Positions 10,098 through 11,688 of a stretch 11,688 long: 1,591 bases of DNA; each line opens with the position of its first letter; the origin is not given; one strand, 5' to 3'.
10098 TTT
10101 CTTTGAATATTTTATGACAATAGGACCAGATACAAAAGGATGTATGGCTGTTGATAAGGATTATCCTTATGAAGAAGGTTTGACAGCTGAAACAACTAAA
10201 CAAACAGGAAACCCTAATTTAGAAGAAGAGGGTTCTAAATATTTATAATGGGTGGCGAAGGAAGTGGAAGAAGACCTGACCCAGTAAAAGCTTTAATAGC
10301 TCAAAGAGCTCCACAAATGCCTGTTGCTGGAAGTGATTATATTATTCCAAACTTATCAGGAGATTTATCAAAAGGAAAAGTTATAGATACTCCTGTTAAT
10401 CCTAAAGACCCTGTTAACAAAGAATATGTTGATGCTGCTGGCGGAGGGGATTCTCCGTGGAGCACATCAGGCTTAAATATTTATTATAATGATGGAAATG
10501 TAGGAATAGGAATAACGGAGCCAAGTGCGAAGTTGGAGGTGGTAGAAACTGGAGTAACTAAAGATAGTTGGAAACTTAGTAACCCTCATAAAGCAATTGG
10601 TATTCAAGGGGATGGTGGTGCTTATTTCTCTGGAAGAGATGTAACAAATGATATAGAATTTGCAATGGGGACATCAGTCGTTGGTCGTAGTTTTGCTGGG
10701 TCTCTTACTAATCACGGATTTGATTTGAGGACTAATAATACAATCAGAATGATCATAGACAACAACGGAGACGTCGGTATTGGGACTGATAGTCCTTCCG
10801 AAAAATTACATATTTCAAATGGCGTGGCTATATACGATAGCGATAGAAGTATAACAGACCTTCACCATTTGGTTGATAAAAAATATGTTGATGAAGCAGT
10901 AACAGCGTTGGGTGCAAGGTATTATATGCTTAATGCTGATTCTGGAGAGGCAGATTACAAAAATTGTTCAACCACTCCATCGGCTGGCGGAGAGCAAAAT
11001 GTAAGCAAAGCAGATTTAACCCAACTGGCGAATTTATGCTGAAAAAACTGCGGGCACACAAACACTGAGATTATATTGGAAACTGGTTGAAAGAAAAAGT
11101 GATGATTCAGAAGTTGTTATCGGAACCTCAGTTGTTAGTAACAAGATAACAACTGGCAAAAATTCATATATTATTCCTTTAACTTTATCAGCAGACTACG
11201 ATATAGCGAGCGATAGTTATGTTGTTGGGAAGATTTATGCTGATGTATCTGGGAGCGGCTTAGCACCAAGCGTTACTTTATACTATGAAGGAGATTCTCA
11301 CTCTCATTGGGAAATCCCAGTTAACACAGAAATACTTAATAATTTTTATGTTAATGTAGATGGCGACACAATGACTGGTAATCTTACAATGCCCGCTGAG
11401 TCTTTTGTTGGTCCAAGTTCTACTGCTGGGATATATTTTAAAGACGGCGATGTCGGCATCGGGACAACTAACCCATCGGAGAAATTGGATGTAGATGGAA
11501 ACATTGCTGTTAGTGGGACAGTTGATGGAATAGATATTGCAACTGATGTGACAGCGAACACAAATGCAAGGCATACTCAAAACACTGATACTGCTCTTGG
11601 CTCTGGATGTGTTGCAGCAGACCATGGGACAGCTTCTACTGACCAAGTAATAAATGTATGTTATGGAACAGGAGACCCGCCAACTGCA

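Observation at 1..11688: Complete miniature HK97-lineage genome (11,574 bp) with a packaging/capsid/fibre set but no recognisable replication, integration, small-terminase or lysis genes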

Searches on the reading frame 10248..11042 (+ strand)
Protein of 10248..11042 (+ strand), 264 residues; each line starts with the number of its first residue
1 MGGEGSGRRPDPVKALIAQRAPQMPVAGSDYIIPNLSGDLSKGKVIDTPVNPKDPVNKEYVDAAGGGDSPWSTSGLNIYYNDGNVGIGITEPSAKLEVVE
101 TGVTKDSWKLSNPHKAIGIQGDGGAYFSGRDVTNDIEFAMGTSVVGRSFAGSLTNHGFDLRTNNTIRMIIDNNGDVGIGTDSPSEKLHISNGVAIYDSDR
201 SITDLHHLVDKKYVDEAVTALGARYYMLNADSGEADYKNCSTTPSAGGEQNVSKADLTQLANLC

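Call 9: search_protein_families(library=pfam, max_evalue=0.1, proteins=[window:10248-11042:+])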
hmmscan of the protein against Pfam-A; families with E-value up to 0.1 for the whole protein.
window:10248-11042:+ (264 aa): 0 families

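Call 11: search_protein_families(library=phrogs, max_evalue=0.1, proteins=[window:10248-11042:+])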
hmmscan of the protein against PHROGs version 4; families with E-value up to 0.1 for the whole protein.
window:10248-11042:+ (264 aa): 5 families
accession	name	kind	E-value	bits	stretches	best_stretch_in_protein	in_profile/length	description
phrog_18345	-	tail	5.9e-08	32.5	1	81-196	440-550/956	tail fiber protein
phrog_9942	-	tail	3.7e-07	29.5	1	161-192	173-204/1178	tail fiber protein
phrog_26019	-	unknown function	9.3e-05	21.2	1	133-193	1157-1214/1347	-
phrog_28668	-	unknown function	0.00031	21.7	0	158-199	14-55/153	-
phrog_5906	-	unknown function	0.0065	17.4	0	168-195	34-62/197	-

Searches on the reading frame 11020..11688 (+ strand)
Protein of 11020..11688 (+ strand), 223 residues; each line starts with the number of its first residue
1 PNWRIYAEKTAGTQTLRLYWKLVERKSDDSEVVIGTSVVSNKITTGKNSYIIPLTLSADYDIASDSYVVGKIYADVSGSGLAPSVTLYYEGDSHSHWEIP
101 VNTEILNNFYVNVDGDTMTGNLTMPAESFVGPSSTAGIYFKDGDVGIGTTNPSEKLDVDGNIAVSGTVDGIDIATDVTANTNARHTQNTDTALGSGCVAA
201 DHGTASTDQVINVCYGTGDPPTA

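Call 9: search_protein_families(library=pfam, max_evalue=0.1, proteins=[window:11020-11688:+])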
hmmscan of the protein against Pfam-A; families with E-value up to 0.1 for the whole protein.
window:11020-11688:+ (223 aa): 0 families

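Call 11: search_protein_families(library=phrogs, max_evalue=0.1, proteins=[window:11020-11688:+])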
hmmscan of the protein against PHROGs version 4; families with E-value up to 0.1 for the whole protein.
window:11020-11688:+ (223 aa): 8 families
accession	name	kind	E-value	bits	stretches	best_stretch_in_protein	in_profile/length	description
phrog_3269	-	tail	0.00036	20.3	1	141-218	24-94/689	tail protein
phrog_23453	-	tail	0.00058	19.6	1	103-190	387-475/512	tail fiber protein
phrog_28668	-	unknown function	0.0015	19.5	1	142-192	29-79/153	-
phrog_26019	-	unknown function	0.0024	16.5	1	139-182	1191-1232/1347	-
phrog_9563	-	unknown function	0.013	16.6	1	144-178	17-50/85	-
phrog_8378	-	tail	0.024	13.3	1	102-126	374-398/1446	tail fiber protein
phrog_12642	-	unknown function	0.073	14.3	0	32-68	28-64/71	-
phrog_13535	-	unknown function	0.079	13.9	1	144-179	17-51/147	-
